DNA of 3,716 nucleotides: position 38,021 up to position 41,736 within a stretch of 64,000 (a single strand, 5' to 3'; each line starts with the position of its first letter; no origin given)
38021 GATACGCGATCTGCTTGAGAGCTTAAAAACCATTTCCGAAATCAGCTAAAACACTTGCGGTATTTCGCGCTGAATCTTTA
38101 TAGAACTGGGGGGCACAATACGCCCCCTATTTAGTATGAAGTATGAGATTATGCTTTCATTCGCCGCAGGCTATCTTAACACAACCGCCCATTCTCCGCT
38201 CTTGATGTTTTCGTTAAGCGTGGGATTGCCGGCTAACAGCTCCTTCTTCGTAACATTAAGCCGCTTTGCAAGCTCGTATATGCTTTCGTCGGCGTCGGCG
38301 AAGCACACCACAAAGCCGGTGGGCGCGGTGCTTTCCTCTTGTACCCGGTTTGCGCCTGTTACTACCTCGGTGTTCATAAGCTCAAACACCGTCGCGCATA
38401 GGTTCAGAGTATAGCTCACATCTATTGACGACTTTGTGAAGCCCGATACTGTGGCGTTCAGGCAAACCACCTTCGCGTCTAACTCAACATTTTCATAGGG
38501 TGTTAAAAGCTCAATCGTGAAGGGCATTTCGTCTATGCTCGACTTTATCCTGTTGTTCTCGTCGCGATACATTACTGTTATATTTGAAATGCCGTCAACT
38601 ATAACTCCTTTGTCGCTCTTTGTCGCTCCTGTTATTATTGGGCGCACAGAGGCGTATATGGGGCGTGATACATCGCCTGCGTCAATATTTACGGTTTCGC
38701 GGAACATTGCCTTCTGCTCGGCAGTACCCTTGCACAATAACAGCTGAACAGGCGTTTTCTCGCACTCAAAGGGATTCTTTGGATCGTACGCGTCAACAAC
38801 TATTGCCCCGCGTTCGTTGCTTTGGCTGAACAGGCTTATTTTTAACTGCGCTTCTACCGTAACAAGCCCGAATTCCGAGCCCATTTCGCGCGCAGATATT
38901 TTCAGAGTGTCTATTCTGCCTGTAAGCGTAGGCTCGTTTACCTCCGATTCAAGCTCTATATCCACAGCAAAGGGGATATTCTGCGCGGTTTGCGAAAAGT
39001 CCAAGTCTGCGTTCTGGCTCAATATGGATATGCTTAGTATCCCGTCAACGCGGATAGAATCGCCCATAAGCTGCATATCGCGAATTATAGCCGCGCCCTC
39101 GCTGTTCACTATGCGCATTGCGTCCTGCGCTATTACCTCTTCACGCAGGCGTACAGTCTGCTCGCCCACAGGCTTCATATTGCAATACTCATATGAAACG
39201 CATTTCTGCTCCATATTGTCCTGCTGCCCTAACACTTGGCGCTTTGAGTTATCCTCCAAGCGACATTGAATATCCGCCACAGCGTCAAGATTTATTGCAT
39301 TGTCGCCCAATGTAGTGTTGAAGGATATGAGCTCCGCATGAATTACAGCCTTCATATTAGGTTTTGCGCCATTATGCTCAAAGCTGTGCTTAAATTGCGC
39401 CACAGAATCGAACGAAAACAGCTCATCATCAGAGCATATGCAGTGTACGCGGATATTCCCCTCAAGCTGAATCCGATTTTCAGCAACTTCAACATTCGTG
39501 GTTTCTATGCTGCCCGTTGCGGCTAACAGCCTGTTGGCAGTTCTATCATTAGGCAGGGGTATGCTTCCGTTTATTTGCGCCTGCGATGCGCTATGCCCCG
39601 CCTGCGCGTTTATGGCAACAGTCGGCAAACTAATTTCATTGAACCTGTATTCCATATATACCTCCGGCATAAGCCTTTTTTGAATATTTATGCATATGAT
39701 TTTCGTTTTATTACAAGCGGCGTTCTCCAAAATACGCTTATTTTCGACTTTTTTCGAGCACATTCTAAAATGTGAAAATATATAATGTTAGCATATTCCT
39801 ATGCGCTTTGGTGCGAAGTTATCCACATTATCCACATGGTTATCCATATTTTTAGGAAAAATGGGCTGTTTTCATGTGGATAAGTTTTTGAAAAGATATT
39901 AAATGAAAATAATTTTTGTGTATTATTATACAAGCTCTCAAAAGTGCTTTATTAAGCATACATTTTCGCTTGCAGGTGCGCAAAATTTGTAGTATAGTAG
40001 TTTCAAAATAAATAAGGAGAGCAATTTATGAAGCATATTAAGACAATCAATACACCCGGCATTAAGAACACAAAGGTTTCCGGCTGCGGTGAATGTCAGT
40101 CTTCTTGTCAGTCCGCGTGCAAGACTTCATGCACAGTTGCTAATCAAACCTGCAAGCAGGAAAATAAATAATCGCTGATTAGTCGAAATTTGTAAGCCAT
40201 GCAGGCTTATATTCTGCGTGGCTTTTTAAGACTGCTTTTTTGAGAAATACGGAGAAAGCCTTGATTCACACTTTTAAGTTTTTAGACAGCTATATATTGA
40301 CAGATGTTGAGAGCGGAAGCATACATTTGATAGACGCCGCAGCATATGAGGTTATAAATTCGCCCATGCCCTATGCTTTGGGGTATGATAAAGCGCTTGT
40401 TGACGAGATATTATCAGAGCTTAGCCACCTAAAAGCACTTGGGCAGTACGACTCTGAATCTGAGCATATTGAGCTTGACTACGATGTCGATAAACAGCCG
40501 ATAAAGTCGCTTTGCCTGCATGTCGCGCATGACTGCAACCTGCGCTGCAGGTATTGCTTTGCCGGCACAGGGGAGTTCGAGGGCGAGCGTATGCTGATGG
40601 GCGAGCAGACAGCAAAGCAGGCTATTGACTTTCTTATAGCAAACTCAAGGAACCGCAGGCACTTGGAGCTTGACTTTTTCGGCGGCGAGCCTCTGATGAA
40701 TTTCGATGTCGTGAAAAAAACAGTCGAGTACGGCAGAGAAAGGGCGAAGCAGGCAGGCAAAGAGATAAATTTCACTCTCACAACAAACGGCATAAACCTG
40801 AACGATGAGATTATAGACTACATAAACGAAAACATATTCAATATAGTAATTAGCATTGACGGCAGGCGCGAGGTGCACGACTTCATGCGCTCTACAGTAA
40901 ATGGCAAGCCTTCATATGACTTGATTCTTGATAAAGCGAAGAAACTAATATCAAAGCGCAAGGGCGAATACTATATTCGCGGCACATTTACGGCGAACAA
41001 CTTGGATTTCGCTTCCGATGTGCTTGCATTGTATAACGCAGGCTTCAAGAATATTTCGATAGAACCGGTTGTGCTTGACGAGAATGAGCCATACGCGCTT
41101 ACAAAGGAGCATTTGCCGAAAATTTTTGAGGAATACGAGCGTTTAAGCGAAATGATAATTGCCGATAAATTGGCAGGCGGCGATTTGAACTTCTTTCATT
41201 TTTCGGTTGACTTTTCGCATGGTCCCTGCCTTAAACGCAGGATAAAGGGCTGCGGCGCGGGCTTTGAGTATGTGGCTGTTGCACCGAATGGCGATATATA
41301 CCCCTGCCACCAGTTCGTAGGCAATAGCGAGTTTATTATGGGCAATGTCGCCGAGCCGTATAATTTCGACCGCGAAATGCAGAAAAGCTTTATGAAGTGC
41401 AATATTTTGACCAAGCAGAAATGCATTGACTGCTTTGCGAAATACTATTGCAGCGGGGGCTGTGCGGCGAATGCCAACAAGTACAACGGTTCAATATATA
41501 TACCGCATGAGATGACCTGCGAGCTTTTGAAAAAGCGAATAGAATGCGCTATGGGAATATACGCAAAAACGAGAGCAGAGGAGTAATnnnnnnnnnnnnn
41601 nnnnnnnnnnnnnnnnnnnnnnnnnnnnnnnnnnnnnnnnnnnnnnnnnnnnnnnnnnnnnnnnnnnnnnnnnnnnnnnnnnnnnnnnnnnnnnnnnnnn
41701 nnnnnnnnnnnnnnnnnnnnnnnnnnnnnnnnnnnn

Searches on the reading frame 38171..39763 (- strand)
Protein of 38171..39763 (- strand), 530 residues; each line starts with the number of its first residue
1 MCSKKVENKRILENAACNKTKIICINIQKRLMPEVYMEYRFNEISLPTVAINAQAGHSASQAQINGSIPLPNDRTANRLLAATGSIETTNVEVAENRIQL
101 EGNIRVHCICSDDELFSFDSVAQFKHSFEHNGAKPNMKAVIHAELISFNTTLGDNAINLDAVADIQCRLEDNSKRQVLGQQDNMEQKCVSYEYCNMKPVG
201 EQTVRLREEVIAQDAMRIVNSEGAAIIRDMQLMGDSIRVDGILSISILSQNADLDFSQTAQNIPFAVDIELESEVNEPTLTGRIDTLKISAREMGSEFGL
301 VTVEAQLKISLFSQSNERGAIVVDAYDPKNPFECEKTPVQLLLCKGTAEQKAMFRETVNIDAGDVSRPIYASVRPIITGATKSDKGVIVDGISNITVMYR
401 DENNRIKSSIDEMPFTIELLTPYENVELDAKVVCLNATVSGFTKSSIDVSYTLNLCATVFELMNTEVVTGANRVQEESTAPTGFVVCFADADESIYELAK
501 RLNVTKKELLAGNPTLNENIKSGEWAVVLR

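Call 72: search_protein_families(library=pfam, proteins=[window:38171-39763:-], max_evalue=0.00001)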
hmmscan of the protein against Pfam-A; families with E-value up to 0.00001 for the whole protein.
window:38171-39763:- (530 aa): 1 family
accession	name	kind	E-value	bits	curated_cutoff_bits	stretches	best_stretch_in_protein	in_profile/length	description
PF12673.12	SipL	-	6.4e-23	81.2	23.6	1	78-151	4-76/78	SipL, SPOCS domain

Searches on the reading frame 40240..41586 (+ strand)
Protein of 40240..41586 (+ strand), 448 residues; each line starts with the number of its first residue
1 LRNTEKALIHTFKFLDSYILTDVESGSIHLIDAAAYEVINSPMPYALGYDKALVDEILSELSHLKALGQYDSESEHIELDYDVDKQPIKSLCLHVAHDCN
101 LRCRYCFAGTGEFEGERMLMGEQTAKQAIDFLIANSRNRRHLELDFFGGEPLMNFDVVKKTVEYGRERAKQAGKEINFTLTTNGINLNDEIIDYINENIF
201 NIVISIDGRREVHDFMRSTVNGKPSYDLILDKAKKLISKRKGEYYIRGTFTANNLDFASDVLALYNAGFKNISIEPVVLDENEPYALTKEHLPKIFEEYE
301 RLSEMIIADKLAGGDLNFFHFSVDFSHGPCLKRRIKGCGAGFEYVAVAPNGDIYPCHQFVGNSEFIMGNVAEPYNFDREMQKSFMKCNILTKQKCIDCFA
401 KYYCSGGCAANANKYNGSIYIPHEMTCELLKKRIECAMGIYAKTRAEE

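Call 72: search_protein_families(library=pfam, proteins=[window:40240-41586:+], max_evalue=0.00001)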
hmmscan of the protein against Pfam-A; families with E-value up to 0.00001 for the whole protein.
window:40240-41586:+ (448 aa): 2 families
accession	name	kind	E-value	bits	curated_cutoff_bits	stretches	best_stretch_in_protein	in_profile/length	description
PF04055.27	Radical_SAM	-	1.3e-14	55.2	29.5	1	97-238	5-138/166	Radical SAM superfamily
PF13353.11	Fer4_12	-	5.3e-12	46.6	22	1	92-212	8-119/137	4Fe-4S single cluster domain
